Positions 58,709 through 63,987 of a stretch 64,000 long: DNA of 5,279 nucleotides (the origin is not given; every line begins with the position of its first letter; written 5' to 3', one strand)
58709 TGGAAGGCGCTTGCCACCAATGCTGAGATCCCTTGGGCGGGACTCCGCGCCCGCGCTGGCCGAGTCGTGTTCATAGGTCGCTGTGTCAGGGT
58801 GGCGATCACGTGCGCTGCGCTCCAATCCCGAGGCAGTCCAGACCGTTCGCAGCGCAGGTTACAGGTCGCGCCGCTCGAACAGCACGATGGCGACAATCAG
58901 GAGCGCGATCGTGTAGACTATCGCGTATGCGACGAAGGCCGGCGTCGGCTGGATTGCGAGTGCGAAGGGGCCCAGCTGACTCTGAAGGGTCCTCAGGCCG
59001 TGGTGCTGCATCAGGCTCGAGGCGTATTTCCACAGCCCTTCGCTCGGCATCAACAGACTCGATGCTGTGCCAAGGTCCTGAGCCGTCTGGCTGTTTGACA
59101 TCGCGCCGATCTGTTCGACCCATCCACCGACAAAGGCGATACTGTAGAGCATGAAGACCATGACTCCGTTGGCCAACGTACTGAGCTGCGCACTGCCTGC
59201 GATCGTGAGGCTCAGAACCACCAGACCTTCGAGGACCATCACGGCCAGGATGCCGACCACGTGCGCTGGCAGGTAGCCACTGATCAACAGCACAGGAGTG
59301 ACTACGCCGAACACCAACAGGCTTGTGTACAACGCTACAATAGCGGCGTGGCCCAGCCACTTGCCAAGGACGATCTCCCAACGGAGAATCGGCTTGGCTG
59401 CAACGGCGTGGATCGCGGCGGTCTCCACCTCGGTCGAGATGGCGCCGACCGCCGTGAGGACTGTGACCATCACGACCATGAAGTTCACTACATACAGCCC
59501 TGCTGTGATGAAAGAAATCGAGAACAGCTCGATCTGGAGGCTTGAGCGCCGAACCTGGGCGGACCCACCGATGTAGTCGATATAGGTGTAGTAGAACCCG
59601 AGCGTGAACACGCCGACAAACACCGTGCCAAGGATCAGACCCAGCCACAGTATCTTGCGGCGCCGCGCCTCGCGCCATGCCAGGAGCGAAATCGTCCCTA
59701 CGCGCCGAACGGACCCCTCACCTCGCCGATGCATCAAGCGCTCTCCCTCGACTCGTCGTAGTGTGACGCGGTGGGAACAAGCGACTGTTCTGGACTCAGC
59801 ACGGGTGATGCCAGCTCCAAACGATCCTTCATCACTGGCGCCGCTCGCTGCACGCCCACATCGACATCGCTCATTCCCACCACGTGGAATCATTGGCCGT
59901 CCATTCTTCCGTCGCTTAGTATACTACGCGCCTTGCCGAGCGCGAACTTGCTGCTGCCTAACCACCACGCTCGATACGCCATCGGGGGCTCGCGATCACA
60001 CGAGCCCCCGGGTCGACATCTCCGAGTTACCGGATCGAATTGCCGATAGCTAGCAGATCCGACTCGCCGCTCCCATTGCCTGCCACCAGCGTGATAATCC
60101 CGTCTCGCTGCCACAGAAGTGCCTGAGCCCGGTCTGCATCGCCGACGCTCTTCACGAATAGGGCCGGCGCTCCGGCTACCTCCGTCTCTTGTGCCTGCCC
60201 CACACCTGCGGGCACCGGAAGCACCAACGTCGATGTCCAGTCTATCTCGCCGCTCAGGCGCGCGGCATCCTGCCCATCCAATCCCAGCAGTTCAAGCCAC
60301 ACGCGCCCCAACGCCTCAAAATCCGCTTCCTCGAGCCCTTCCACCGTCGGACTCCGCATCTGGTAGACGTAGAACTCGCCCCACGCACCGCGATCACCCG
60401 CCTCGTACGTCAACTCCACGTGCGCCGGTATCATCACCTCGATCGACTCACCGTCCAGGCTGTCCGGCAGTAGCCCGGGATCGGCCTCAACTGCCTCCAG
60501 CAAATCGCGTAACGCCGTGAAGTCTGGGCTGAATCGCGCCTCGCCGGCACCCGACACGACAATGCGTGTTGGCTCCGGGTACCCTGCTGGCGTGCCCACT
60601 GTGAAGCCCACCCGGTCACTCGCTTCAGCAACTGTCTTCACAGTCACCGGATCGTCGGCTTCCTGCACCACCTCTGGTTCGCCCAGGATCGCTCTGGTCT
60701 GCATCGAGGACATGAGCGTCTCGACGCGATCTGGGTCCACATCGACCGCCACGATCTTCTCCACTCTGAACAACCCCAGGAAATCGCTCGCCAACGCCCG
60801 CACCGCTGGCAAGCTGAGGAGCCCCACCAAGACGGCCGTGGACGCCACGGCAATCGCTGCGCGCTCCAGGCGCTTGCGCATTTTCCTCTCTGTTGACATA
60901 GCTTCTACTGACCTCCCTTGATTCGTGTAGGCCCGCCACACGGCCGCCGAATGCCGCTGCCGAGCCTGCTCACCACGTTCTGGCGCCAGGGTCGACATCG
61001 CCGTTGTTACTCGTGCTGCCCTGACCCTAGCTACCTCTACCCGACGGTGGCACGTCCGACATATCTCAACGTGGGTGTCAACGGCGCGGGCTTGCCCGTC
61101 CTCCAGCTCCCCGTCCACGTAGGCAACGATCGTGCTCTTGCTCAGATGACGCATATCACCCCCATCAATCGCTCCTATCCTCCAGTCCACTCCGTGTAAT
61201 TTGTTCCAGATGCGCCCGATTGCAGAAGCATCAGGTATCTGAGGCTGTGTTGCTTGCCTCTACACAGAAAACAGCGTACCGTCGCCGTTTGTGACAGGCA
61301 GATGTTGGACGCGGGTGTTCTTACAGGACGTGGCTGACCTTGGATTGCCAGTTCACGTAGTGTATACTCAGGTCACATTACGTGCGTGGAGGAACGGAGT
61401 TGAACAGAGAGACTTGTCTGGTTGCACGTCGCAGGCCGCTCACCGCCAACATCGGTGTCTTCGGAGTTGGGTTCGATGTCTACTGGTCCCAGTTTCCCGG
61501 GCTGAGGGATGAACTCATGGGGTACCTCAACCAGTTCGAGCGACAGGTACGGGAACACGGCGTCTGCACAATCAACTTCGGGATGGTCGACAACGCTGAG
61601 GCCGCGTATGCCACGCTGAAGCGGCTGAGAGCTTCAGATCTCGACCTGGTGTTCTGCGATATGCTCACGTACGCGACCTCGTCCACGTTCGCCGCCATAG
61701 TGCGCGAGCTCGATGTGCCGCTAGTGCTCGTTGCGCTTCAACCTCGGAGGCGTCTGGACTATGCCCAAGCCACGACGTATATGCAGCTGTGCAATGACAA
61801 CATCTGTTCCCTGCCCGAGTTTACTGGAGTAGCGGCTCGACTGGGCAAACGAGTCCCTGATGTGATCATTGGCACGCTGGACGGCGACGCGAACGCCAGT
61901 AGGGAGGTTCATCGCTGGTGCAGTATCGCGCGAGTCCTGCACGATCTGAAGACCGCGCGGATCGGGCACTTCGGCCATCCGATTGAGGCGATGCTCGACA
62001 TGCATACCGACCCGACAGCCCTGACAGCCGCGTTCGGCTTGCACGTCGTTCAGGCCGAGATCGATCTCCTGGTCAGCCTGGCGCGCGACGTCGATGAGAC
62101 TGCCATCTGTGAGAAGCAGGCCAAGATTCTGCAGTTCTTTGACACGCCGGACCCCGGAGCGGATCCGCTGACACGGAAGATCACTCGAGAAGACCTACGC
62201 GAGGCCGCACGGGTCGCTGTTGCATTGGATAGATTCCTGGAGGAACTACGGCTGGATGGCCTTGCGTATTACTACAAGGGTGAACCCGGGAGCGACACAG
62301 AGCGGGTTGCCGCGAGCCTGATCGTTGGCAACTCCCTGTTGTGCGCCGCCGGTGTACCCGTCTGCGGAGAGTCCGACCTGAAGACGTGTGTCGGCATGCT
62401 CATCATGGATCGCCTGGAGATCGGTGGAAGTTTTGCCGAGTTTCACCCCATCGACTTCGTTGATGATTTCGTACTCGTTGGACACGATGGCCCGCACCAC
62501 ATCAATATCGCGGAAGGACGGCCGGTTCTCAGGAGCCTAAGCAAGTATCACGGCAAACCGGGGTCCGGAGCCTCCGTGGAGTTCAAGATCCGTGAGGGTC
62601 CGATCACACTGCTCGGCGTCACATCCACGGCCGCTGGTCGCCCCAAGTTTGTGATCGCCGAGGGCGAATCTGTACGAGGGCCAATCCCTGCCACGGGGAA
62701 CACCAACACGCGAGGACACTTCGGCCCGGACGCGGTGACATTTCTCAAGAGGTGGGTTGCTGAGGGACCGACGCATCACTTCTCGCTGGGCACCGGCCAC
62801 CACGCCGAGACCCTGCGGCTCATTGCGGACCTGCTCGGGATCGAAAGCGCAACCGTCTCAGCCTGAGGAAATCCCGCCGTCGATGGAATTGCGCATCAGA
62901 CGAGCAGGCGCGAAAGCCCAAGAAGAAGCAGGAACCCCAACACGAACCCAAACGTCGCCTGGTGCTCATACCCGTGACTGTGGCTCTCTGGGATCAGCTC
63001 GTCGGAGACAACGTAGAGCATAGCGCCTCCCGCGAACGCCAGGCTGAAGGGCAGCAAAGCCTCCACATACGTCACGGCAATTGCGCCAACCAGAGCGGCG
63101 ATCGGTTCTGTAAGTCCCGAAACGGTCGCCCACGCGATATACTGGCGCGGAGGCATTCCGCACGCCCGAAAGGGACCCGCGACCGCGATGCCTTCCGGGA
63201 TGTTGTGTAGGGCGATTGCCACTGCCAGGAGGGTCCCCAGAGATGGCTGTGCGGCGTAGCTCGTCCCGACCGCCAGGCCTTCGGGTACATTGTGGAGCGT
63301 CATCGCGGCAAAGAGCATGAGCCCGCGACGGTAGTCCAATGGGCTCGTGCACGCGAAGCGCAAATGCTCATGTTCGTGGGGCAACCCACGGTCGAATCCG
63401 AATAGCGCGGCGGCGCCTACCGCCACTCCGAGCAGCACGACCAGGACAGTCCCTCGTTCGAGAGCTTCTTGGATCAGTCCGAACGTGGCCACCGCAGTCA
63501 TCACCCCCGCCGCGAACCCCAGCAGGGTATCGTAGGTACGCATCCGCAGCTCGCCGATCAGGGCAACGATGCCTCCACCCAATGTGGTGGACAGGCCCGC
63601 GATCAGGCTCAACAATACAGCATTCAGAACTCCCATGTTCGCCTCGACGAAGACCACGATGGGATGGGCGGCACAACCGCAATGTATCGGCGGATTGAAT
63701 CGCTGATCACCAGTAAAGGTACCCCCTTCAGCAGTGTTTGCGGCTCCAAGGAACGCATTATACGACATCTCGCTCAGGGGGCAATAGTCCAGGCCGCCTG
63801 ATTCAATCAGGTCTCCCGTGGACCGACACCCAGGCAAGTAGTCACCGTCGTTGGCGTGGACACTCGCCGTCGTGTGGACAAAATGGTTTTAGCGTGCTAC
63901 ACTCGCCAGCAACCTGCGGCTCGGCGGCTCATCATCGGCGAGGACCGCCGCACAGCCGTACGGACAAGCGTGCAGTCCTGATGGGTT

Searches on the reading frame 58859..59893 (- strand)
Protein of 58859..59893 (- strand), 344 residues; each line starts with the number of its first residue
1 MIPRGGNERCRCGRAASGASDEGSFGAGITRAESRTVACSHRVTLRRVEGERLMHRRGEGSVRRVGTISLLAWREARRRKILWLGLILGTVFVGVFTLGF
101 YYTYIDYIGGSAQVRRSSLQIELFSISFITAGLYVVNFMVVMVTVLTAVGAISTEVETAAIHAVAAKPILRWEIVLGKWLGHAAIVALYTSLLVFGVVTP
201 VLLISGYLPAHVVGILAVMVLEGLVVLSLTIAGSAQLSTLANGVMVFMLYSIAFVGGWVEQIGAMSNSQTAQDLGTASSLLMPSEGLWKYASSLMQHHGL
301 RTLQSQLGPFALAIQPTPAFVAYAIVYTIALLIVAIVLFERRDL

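Call 71: search_protein_families(library=pfam, proteins=[window:58859-59893:-], max_evalue=0.0001)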
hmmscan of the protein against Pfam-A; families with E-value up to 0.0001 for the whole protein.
window:58859-59893:- (344 aa): 1 family
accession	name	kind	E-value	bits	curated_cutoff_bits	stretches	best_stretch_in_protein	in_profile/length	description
PF12679.13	ABC2_membrane_2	-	2.3e-16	60.3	27.2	1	73-344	8-283/283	ABC-2 family transporter protein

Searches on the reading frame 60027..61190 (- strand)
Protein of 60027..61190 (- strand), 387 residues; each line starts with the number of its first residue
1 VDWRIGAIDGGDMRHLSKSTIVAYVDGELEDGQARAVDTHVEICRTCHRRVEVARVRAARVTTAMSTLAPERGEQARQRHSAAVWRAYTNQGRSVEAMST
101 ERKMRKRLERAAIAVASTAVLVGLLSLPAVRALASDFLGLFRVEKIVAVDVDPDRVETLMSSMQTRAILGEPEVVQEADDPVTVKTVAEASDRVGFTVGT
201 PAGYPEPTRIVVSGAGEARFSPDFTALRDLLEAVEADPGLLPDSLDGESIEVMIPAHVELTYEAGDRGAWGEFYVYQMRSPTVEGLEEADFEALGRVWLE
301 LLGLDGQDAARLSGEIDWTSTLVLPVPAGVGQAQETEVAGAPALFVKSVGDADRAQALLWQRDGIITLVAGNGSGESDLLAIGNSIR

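Call 71: search_protein_families(library=pfam, proteins=[window:60027-61190:-], max_evalue=0.0001)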
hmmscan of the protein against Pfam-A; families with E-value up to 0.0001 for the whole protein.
window:60027-61190:- (387 aa): 1 family
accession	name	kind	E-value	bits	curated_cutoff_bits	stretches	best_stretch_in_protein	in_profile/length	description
PF13490.11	zf-HC2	-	1.7e-06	28.4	22.2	1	22-48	9-35/35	Putative zinc-finger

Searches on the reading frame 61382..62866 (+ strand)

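Call 71: search_protein_families(library=pfam, proteins=[window:61382-62866:+], max_evalue=0.0001)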
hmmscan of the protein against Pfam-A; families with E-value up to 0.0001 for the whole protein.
window:61382-62866:+ (494 aa): 2 families
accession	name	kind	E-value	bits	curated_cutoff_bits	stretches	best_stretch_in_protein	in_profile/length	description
PF02952.23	Fucose_iso_C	-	1.4e-06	28.4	29.3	1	389-488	33-138/143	L-fucose isomerase, C-terminal domain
PF11762.14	Arabinose_Iso_C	-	3.5e-06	27.3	25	1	349-488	2-144/144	L-arabinose isomerase C-terminal domain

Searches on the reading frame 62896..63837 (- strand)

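Call 71: search_protein_families(library=pfam, proteins=[window:62896-63837:-], max_evalue=0.0001)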
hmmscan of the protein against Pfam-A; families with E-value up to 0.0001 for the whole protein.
window:62896-63837:- (313 aa): 1 family
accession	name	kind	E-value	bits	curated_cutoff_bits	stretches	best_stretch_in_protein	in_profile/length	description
PF02535.28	Zip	-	3.6e-28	99.2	35.1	1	171-308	177-322/323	ZIP Zinc transporter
